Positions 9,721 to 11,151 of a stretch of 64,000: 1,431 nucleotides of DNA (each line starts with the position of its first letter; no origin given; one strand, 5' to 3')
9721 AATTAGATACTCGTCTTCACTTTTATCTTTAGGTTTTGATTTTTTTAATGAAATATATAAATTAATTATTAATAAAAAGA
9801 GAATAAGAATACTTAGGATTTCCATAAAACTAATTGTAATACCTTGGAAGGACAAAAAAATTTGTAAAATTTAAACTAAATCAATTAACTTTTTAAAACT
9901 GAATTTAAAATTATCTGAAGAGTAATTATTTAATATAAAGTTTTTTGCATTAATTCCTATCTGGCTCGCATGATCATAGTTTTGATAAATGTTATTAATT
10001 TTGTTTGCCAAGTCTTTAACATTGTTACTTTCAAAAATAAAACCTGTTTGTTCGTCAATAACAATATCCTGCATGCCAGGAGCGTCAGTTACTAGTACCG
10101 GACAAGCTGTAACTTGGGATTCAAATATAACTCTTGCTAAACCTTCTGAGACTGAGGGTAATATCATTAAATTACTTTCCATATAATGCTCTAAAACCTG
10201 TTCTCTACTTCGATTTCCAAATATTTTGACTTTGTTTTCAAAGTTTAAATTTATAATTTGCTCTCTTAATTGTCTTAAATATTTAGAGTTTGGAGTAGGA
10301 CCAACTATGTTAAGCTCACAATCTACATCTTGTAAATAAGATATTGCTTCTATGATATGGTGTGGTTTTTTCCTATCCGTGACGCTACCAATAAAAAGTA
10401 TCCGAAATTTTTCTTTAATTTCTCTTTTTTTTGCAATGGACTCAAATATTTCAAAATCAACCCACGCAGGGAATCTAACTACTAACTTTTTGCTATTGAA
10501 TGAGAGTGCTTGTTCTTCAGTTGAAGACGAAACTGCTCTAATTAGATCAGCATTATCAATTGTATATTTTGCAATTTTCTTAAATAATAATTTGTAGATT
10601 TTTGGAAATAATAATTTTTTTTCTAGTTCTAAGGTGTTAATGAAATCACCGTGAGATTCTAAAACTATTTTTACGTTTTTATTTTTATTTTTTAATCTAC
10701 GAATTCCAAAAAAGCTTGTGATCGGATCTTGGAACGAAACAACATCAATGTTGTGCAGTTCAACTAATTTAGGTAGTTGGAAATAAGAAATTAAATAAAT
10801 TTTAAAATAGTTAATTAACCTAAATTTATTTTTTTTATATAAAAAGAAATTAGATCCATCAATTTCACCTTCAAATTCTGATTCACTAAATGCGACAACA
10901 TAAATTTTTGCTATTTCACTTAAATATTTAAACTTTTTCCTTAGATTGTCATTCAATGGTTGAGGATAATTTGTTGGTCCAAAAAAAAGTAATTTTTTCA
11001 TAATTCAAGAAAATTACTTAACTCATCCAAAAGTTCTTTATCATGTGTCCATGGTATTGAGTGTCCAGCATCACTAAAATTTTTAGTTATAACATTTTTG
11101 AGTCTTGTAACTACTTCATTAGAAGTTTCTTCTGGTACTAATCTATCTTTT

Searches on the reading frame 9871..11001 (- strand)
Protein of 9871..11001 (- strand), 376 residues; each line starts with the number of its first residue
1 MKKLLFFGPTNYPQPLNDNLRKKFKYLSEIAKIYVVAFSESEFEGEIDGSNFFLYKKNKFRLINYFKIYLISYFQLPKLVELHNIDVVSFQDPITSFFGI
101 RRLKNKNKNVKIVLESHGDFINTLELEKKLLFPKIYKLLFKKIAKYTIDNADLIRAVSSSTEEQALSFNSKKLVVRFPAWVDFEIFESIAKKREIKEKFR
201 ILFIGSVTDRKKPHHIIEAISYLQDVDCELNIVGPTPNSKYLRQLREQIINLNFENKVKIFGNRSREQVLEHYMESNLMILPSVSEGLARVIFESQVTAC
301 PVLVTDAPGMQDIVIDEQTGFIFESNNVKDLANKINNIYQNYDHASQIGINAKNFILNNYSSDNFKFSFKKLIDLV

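Call 4: search_protein_families(library=ncbifam, proteins=[window:9871-11001:-], max_evalue=0.01)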
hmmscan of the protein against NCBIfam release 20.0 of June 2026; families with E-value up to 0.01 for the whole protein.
window:9871-11001:- (376 aa): 33 families (the best 25 are shown)
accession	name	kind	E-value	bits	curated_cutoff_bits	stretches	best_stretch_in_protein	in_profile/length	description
NF046085.1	XrtY_assoc_Gly1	equivalog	1.3e-26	93.3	400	1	106-369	120-377/387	XrtY-associated glycosyltransferase XYAG1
NF041876.1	EPS_EpsE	equivalog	1.6e-25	90.2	400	1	177-363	191-383/389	exopolysaccharide biosynthesis GT4 family glycosyltransferase EpsE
TIGR03999.1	thiol_BshA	equivalog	1.5e-22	80.1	273.7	1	139-365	133-362/375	N-acetyl-alpha-D-glucosaminyl L-malate synthase BshA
NF047684.1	TeichurnBiosyTuaC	equivalog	7.5e-19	67.9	550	1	130-364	145-377/391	teichuronic acid biosynthesis protein TuaC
NF041010.1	glycosy_Agl16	equivalog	1.1e-15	57.3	575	1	75-354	72-330/352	glycosylation protein Agl16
NF007396.0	PRK09922.1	equivalog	1.2e-15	57.2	385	1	141-366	125-349/361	lipopolysaccharide 1,6-galactosyltransferase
NF038295.1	EPS_HpsP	equivalog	2.1e-15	56.6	550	1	107-364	115-375/388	hormogonium polysaccharide biosynthesis glycosyltransferase HpsP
NF038255.1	exopoly_VpsD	equivalog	5.4e-15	55.1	300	1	137-351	142-360/381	VpsD family glycosyltransferase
TIGR02149.1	glgA_Coryne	subfamily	1.1e-14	54.4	302.4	1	145-363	139-377/391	glycogen synthase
NF047880.1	glyco_SdgA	exception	2e-14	53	800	1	140-373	255-487/488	serine-aspartate repeat adhesin O-glycosyltransferase SdgA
TIGR03088.1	stp2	hypoth_equivalog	2.3e-14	53.2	409.05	1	199-372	195-369/374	TIGR03088 family PEP-CTERM/XrtA system glycosyltransferase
TIGR03449.1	mycothiol_MshA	equivalog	7.9e-14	51.4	462.5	1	200-355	222-383/406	D-inositol-3-phosphate glycosyltransferase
TIGR04157.1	glyco_rSAM_CFB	subfamily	8.9e-14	51.3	400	1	147-372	166-405/406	TIGR04157 family glycosyltransferase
TIGR04348.1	TIGR04348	equivalog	2e-13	50.1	300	1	190-341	129-277/310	selenoneine biosynthesis selenosugar synthase SenB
NF050056.1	ProtGlycPglH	equivalog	2.2e-13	50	600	1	129-374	120-351/354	GalNAc-alpha-(1->4)-GalNAc-alpha-(1->3)-diNAcBac-PP-undecaprenol alpha-1,4-N-acetyl-D-galactosaminyltransferase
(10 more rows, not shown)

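Call 5: search_protein_families(library=pfam, proteins=[window:9871-11001:-], max_evalue=0.01)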
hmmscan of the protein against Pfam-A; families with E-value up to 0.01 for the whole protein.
window:9871-11001:- (376 aa): 6 families
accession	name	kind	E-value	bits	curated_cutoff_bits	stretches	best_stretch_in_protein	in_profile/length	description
PF00534.26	Glycos_transf_1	-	2.7e-34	118.6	26.4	1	188-354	5-171/172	Glycosyl transferases group 1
PF13692.12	Glyco_trans_1_4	-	1.1e-24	87.8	27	1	199-341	2-142/142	Glycosyl transferases group 1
PF13439.12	Glyco_transf_4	-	2.3e-09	38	28.5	1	35-175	24-160/170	Glycosyltransferase Family 4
PF20706.3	GT4-conflict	-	1.7e-08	34.3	26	1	149-345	145-361/385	Family 4 Glycosyltransferase in conflict systems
PF13477.12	Glyco_trans_4_2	-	0.00059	20.4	23.4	0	63-147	53-136/139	Glycosyl transferase 4-like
PF13524.12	Glyco_trans_1_2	-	0.0039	17.6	25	0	229-363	16-136/144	Glycosyl transferase-like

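Call 9: find_encoding_contigs(protein=window:9871-11001:-, flank=10000, max_places=6)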
Protein window:9871-11001:- (376 aa): 22 contigs read that carry it; 6 places shown.
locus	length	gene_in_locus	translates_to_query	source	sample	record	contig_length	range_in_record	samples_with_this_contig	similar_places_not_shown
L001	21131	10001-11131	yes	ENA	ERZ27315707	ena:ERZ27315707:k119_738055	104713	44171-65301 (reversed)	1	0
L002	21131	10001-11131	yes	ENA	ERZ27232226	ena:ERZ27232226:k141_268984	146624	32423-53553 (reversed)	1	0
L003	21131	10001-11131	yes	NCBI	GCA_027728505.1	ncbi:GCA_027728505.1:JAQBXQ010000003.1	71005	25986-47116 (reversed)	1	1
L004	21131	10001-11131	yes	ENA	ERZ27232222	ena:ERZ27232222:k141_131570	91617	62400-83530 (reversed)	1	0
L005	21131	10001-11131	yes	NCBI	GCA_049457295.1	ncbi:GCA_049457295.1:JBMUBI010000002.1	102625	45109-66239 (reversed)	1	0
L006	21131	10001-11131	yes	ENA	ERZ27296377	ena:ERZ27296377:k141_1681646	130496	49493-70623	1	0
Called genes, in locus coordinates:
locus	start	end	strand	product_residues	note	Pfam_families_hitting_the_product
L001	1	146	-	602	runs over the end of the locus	PF00012:HSP70, PF06723:MreB_Mbl, PF00012:HSP70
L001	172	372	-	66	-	-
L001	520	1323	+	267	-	PF03807:F420_oxidored, PF14748:P5CR_dimer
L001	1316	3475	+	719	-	PF02665:Nitrate_red_gam (weak), PF12838:Fer4_7 (faint), PF12797:Fer4_2 (weak), PF13183:Fer4_8, PF13187:Fer4_9, PF13237:Fer4_10 (weak), PF02754:CCG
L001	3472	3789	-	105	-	-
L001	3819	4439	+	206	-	PF04893:Yip1 (weak)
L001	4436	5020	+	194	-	PF12804:NTP_transf_3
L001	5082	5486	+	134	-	PF04994:TfoX_C (faint), PF14229:DUF4332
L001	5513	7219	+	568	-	PF00795:CN_hydrolase, PF02540:NAD_synthase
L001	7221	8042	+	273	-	PF01063:Aminotran_4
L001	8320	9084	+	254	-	PF00586:AIRS, PF02769:AIRS_C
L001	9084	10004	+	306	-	PF00561:Abhydrolase_1, PF12697:Abhydrolase_6, PF12146:Hydrolase_4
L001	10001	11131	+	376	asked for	PF13439:Glyco_transf_4, PF20706:GT4-conflict, PF00534:Glycos_transf_1, PF13692:Glyco_trans_1_4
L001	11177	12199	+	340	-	PF02646:RmuC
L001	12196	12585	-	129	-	PF13380:CoA_binding_2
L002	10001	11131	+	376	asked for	PF13439:Glyco_transf_4, PF20706:GT4-conflict, PF00534:Glycos_transf_1, PF13692:Glyco_trans_1_4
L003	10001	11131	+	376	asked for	PF13439:Glyco_transf_4, PF20706:GT4-conflict, PF00534:Glycos_transf_1, PF13692:Glyco_trans_1_4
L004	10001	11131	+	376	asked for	PF13439:Glyco_transf_4, PF20706:GT4-conflict, PF00534:Glycos_transf_1, PF13692:Glyco_trans_1_4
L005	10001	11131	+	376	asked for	PF13439:Glyco_transf_4, PF20706:GT4-conflict, PF00534:Glycos_transf_1, PF13692:Glyco_trans_1_4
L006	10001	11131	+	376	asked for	PF13439:Glyco_transf_4, PF20706:GT4-conflict, PF00534:Glycos_transf_1, PF13692:Glyco_trans_1_4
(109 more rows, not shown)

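Call 10: find_homologous_proteins(query=window:9871-11001:-, max_evalue=1e-10)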
Query window:9871-11001:- (376 aa): 1501 proteins with E <= 1e-10 among 6569 candidates; the best 120 are listed.
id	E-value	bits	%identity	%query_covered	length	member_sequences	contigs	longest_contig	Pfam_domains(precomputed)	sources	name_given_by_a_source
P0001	2.2e-238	808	99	100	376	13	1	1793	PF00534.27,PF13439.13,PF20706.4,PF13692.13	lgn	-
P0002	4.3e-192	656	80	100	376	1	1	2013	PF00534.27,PF13439.13,PF20706.4,PF13692.13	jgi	-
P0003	1.3e-191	655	80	100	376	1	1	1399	PF00534.27,PF13439.13,PF20706.4,PF13692.13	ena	-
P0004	1.3e-191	655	80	100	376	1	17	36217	PF00534.27,PF13439.13,PF20706.4,PF13692.13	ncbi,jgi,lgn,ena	jgi:glycosyltransferase involved in cell wall biosynthesis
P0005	1.5e-191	654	80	100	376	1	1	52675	PF00534.27,PF13439.13,PF20706.4,PF13692.13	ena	-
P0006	1.9e-191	654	80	100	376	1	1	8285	PF00534.27,PF13439.13,PF20706.4,PF13692.13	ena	-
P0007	2.7e-191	654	80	100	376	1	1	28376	PF00534.27,PF13439.13,PF20706.4,PF13692.13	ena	-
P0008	3.4e-191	653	80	100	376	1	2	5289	PF00534.27,PF13439.13,PF20706.4,PF13692.13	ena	-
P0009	4.4e-191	653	80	100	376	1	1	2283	PF00534.27,PF13439.13,PF20706.4,PF13692.13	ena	-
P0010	2.5e-190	650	79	100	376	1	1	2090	PF00534.27,PF13439.13,PF20706.4,PF13692.13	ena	-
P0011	7.2e-190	649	79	100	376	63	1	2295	PF00534.27,PF13439.13,PF20706.4,PF13692.13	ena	-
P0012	5.3e-189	646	79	100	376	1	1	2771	PF00534.27,PF13439.13,PF20706.4,PF13692.13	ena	-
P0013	2.6e-150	519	65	100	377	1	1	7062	PF00534.27,PF13524.13,PF13439.13,PF20706.4,PF13692.13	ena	-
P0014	4.4e-150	518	65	100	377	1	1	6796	PF00534.27,PF13524.13,PF13439.13,PF20706.4,PF13692.13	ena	-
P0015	2.4e-149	516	65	100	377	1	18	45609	PF00534.27,PF13524.13,PF13439.13,PF20706.4,PF13692.13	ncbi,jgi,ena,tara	tara:strand:- start:13 stop:1146 length:1134 start_codon:yes stop_codon:yes gene_type:complete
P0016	4.0e-149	515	65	100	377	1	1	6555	PF00534.27,PF13524.13,PF13439.13,PF20706.4,PF13692.13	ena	-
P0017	4.4e-149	515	64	100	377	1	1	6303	PF00534.27,PF13524.13,PF13439.13,PF20706.4,PF13692.13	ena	-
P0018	7.3e-149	514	64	100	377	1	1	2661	PF00534.27,PF13524.13,PF13439.13,PF20706.4,PF13692.13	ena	-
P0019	1.1e-148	513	65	100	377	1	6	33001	PF00534.27,PF13524.13,PF13439.13,PF20706.4,PF13692.13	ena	-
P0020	1.3e-148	513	65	100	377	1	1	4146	PF00534.27,PF13524.13,PF13439.13,PF20706.4,PF13692.13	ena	-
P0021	1.4e-148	513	64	100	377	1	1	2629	PF00534.27,PF13439.13,PF20706.4,PF13692.13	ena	-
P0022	1.8e-148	513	64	100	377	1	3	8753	PF00534.27,PF13524.13,PF13439.13,PF20706.4,PF13692.13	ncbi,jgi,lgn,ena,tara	jgi:glycosyltransferase involved in cell wall biosynthesis|tara:strand:- start:285 stop:1418 length:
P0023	2.0e-148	513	64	100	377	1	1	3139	PF00534.27,PF13524.13,PF13439.13,PF20706.4,PF13692.13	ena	-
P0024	2.8e-148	512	64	100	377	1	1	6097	PF00534.27,PF13524.13,PF13439.13,PF20706.4,PF13692.13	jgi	-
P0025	3.6e-148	512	64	100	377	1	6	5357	PF00534.27,PF13524.13,PF13439.13,PF20706.4,PF13692.13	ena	-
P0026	3.6e-148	512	64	100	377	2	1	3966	PF00534.27,PF13524.13,PF13439.13,PF20706.4,PF13692.13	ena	-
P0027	3.6e-148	512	64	100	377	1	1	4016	PF00534.27,PF13524.13,PF13439.13,PF20706.4,PF13692.13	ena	-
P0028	4.0e-148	512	64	100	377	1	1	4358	PF00534.27,PF13524.13,PF13439.13,PF20706.4,PF13692.13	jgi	jgi:glycosyltransferase involved in cell wall biosynthesis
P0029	4.1e-148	511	64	100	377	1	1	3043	PF00534.27,PF13524.13,PF13439.13,PF20706.4,PF13692.13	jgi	jgi:glycosyltransferase involved in cell wall biosynthesis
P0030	4.2e-148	511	64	100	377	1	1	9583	PF00534.27,PF13524.13,PF13439.13,PF20706.4,PF13692.13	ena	-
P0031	4.2e-148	511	64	100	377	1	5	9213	PF00534.27,PF13524.13,PF13439.13,PF20706.4,PF13692.13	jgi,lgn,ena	jgi:glycosyltransferase involved in cell wall biosynthesis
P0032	4.7e-148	511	64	100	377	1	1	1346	PF00534.27,PF13524.13,PF13439.13,PF20706.4,PF13692.13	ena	-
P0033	4.7e-148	511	64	100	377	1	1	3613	PF00534.27,PF13524.13,PF13439.13,PF20706.4,PF13692.13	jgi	-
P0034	4.8e-148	511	64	100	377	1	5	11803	PF00534.27,PF13524.13,PF13439.13,PF20706.4,PF13692.13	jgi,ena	-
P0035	5.1e-148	511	64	100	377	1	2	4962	PF00534.27,PF13524.13,PF13439.13,PF20706.4,PF13692.13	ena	-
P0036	6.1e-148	511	64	100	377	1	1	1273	PF00534.27,PF13524.13,PF13439.13,PF20706.4,PF13692.13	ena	-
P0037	6.1e-148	511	64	100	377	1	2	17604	PF00534.27,PF13524.13,PF13439.13,PF20706.4,PF13692.13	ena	-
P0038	6.6e-148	511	64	100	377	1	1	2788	PF00534.27,PF13524.13,PF13439.13,PF20706.4,PF13692.13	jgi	jgi:glycosyltransferase involved in cell wall biosynthesis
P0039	6.7e-148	511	64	100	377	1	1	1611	PF00534.27,PF13524.13,PF13439.13,PF20706.4,PF13692.13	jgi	jgi:glycosyltransferase involved in cell wall biosynthesis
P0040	7.1e-148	511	64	100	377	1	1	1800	PF00534.27,PF13524.13,PF13439.13,PF20706.4,PF13692.13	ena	-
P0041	7.1e-148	511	64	100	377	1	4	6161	PF00534.27,PF13439.13,PF20706.4,PF13692.13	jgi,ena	-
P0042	7.4e-148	511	64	100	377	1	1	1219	PF00534.27,PF13524.13,PF13439.13,PF20706.4,PF13692.13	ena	-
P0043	7.5e-148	511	64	100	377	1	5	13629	PF00534.27,PF13524.13,PF13439.13,PF20706.4,PF13692.13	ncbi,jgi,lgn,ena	jgi:glycosyltransferase involved in cell wall biosynthesis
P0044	7.6e-148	511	64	100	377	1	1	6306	PF00534.27,PF13524.13,PF13439.13,PF20706.4,PF13692.13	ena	-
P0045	8.0e-148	511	64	100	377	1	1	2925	PF00534.27,PF13524.13,PF13439.13,PF20706.4,PF13692.13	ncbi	-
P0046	1.1e-147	510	64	100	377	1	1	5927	PF00534.27,PF13524.13,PF13439.13,PF20706.4,PF13692.13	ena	-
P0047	1.2e-147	510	63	100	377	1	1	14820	PF00534.27,PF13524.13,PF13439.13,PF20706.4,PF13692.13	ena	-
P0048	1.3e-147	510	64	100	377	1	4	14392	PF00534.27,PF13524.13,PF13439.13,PF20706.4,PF13692.13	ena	-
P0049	1.3e-147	510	64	100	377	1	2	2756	PF00534.27,PF13524.13,PF13439.13,PF20706.4,PF13692.13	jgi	jgi:glycosyltransferase involved in cell wall biosynthesis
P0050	1.3e-147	510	63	100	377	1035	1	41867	PF00534.27,PF13439.13,PF20706.4,PF13692.13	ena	-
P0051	1.3e-147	510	64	100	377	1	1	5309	PF00534.27,PF13524.13,PF13439.13,PF20706.4,PF13692.13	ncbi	-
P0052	1.6e-147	510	63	100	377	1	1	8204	PF00534.27,PF13524.13,PF13439.13,PF20706.4,PF13692.13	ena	-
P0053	1.7e-147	509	64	100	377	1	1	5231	PF00534.27,PF13524.13,PF13439.13,PF20706.4,PF13692.13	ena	-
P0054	1.8e-147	509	64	100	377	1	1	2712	PF00534.27,PF13524.13,PF13439.13,PF20706.4,PF13692.13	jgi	jgi:glycosyltransferase involved in cell wall biosynthesis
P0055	1.9e-147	509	63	100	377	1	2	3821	PF00534.27,PF13524.13,PF13439.13,PF20706.4,PF13692.13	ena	-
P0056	1.9e-147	509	63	100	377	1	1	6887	PF00534.27,PF13524.13,PF13439.13,PF20706.4,PF13692.13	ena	-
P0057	2.1e-147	509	64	100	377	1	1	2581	PF00534.27,PF13439.13,PF20706.4,PF13692.13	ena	-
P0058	2.1e-147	509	64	100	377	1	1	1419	PF00534.27,PF13439.13,PF20706.4,PF13692.13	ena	-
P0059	2.2e-147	509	64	100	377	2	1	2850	PF00534.27,PF13524.13,PF13439.13,PF20706.4,PF13692.13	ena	-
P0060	2.6e-147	509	63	100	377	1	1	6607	PF00534.27,PF13524.13,PF13439.13,PF20706.4,PF13692.13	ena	-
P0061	2.6e-147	509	64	100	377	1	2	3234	PF00534.27,PF13524.13,PF13439.13,PF20706.4,PF13692.13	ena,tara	tara:strand:+ start:2832 stop:3965 length:1134 start_codon:yes stop_codon:yes gene_type:complete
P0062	2.7e-147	509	64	100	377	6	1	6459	PF00534.27,PF13439.13,PF13692.13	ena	-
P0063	2.8e-147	509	63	100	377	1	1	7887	PF00534.27,PF13524.13,PF13439.13,PF20706.4,PF13692.13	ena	-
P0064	2.8e-147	509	64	100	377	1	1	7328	PF00534.27,PF13524.13,PF13439.13,PF20706.4,PF13692.13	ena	-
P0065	2.9e-147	509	63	100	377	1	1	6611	PF00534.27,PF13524.13,PF13439.13,PF20706.4,PF13692.13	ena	-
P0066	3.1e-147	509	63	100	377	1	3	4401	PF00534.27,PF13524.13,PF13439.13,PF20706.4,PF13692.13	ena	-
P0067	3.1e-147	509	64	100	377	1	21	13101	PF00534.27,PF13439.13,PF20706.4,PF13692.13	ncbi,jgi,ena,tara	tara:strand:+ start:883 stop:2016 length:1134 start_codon:yes stop_codon:yes gene_type:complete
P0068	4.1e-147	508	63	100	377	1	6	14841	PF00534.27,PF13524.13,PF13439.13,PF20706.4,PF13692.13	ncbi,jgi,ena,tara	tara:strand:- start:543 stop:1676 length:1134 start_codon:yes stop_codon:yes gene_type:complete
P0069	4.1e-147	508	64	100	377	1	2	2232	PF00534.27,PF13439.13,PF13692.13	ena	-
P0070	5.5e-147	508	64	100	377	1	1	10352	PF00534.27,PF13524.13,PF13439.13,PF20706.4,PF13692.13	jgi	-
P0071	6.5e-147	508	63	100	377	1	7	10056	PF00534.27,PF13524.13,PF13439.13,PF20706.4,PF13692.13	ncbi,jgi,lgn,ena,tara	tara:strand:+ start:271 stop:1404 length:1134 start_codon:yes stop_codon:yes gene_type:complete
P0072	6.9e-147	507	64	100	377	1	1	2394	PF00534.27,PF13524.13,PF13439.13,PF20706.4,PF13692.13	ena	-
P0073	7.5e-147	507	63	100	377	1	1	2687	PF00534.27,PF13524.13,PF13439.13,PF20706.4,PF13692.13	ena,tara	tara:strand:- start:645 stop:1778 length:1134 start_codon:yes stop_codon:yes gene_type:complete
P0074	9.6e-147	507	63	100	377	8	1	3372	PF00534.27,PF13524.13,PF13439.13,PF20706.4,PF13692.13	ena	-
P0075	9.8e-147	507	63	100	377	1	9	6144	PF00534.27,PF13524.13,PF13439.13,PF20706.4,PF13692.13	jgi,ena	-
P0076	1.6e-146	506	63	100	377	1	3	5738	PF00534.27,PF13524.13,PF13439.13,PF20706.4,PF13692.13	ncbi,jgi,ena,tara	tara:strand:+ start:27 stop:1160 length:1134 start_codon:yes stop_codon:yes gene_type:complete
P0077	2.0e-146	506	63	100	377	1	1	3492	PF00534.27,PF13524.13,PF13439.13,PF20706.4,PF13692.13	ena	-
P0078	3.2e-146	505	63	100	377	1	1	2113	PF00534.27,PF13524.13,PF13439.13,PF20706.4,PF13692.13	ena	-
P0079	4.2e-146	505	63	100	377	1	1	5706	PF00534.27,PF13524.13,PF13439.13,PF20706.4,PF13692.13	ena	-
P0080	6.0e-146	504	63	100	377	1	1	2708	PF00534.27,PF13524.13,PF13439.13,PF20706.4,PF13692.13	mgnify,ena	mgnify:CR=1 FL=1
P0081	1.6e-145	503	64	100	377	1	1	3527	PF00534.27,PF13524.13,PF13439.13,PF20706.4,PF13692.13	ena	-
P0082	1.7e-144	500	63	100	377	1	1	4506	PF00534.27,PF13524.13,PF13439.13,PF20706.4,PF13692.13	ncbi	-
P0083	2.1e-144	499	63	100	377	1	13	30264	PF00534.27,PF13524.13,PF13439.13,PF20706.4,PF13692.13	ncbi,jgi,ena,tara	tara:strand:+ start:943 stop:2076 length:1134 start_codon:yes stop_codon:yes gene_type:complete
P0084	3.8e-144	498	63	100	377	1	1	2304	PF00534.27,PF13524.13,PF13439.13,PF20706.4,PF13692.13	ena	-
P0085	1.2e-143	497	63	100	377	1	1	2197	PF00534.27,PF13524.13,PF13439.13,PF20706.4,PF13692.13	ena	-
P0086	1.7e-143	496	63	100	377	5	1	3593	PF00534.27,PF13524.13,PF13439.13,PF20706.4,PF13692.13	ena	-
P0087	2.8e-143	496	62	100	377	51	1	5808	PF00534.27,PF13524.13,PF13439.13,PF20706.4,PF13692.13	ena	-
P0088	4.4e-143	495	61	100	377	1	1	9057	PF00534.27,PF13439.13,PF20706.4,PF13692.13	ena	-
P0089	8.9e-143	494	61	100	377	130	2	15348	PF00534.27,PF13439.13,PF20706.4,PF13692.13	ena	-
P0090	1.5e-142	493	63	100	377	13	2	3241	PF00534.27,PF13524.13,PF13439.13,PF20706.4,PF13692.13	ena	-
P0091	2.1e-142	493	61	100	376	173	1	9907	PF00534.27,PF13439.13,PF20706.4,PF13692.13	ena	-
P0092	1.3e-140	487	60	100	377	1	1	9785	PF00534.27,PF13524.13,PF13439.13,PF20706.4,PF13692.13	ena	-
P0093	1.7e-140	486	61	100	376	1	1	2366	PF00534.27,PF13439.13,PF20706.4,PF13692.13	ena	-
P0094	2.3e-140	486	62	100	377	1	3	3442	PF00534.27,PF13439.13,PF20706.4,PF13692.13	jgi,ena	-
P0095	3.1e-140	486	61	100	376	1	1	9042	PF00534.27,PF13439.13,PF20706.4,PF13692.13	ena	-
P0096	3.9e-140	485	61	100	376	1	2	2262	PF00534.27,PF13439.13,PF20706.4,PF13692.13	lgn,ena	-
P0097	4.1e-140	485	61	100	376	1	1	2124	PF00534.27,PF13439.13,PF20706.4,PF13692.13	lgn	-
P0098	7.7e-140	484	61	100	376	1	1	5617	PF00534.27,PF13439.13,PF20706.4,PF13692.13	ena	-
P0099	9.0e-140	484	61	100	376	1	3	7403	PF00534.27,PF13439.13,PF20706.4,PF13692.13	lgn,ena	-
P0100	9.0e-140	484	60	100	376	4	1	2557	PF00534.27,PF13439.13,PF20706.4,PF13692.13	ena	-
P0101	1.1e-139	484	60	100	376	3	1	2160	PF00534.27,PF13439.13,PF20706.4,PF13692.13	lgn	-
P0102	3.9e-139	482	61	100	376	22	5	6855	PF00534.27,PF13439.13,PF20706.4,PF13692.13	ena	-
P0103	4.0e-139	482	61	100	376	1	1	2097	PF00534.27,PF13439.13,PF20706.4,PF13692.13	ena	-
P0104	5.4e-139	482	60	100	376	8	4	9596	PF00534.27,PF13524.13,PF20706.4,PF13692.13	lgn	-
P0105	5.6e-139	481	61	100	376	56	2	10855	PF00534.27,PF13439.13,PF20706.4,PF13692.13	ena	-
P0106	7.7e-139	481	59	100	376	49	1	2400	PF00534.27,PF13524.13,PF13439.13,PF20706.4,PF13692.13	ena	-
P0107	2.3e-138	479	60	100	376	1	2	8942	PF00534.27,PF13439.13,PF20706.4,PF13692.13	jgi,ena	-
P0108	2.5e-138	479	60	100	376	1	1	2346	PF00534.27,PF13439.13,PF20706.4,PF13692.13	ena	-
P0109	2.9e-138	479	60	100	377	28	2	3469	PF00534.27,PF13524.13,PF13439.13,PF20706.4,PF13692.13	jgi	-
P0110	3.0e-138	479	60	100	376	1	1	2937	PF00534.27,PF13439.13,PF20706.4,PF13692.13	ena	-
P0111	4.9e-138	478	60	100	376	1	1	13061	PF00534.27,PF13439.13,PF20706.4,PF13692.13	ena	-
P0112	1.3e-137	477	60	100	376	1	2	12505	PF00534.27,PF13439.13,PF20706.4,PF13692.13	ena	-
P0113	1.9e-137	476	61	100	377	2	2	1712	PF00534.27,PF13439.13,PF20706.4,PF13692.13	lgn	-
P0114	8.1e-136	471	58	100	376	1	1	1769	PF00534.27,PF13524.13,PF13439.13,PF20706.4,PF13692.13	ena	-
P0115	5.9e-135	468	57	100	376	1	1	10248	PF00534.27,PF13439.13,PF20706.4,PF13692.13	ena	-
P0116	8.3e-135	468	60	100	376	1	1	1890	PF00534.27,PF13524.13,PF13439.13,PF20706.4,PF13692.13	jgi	-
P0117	1.4e-133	464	57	100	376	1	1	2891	PF00534.27,PF13524.13,PF13439.13,PF20706.4,PF13692.13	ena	-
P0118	1.2e-132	461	57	100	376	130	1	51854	PF00534.27,PF13524.13,PF13439.13,PF20706.4,PF13692.13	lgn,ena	-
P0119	1.3e-132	460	57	100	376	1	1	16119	PF00534.27,PF13524.13,PF13439.13,PF20706.4,PF13692.13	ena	-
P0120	1.5e-132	460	57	100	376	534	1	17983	PF00534.27,PF13439.13,PF20706.4,PF13692.13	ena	-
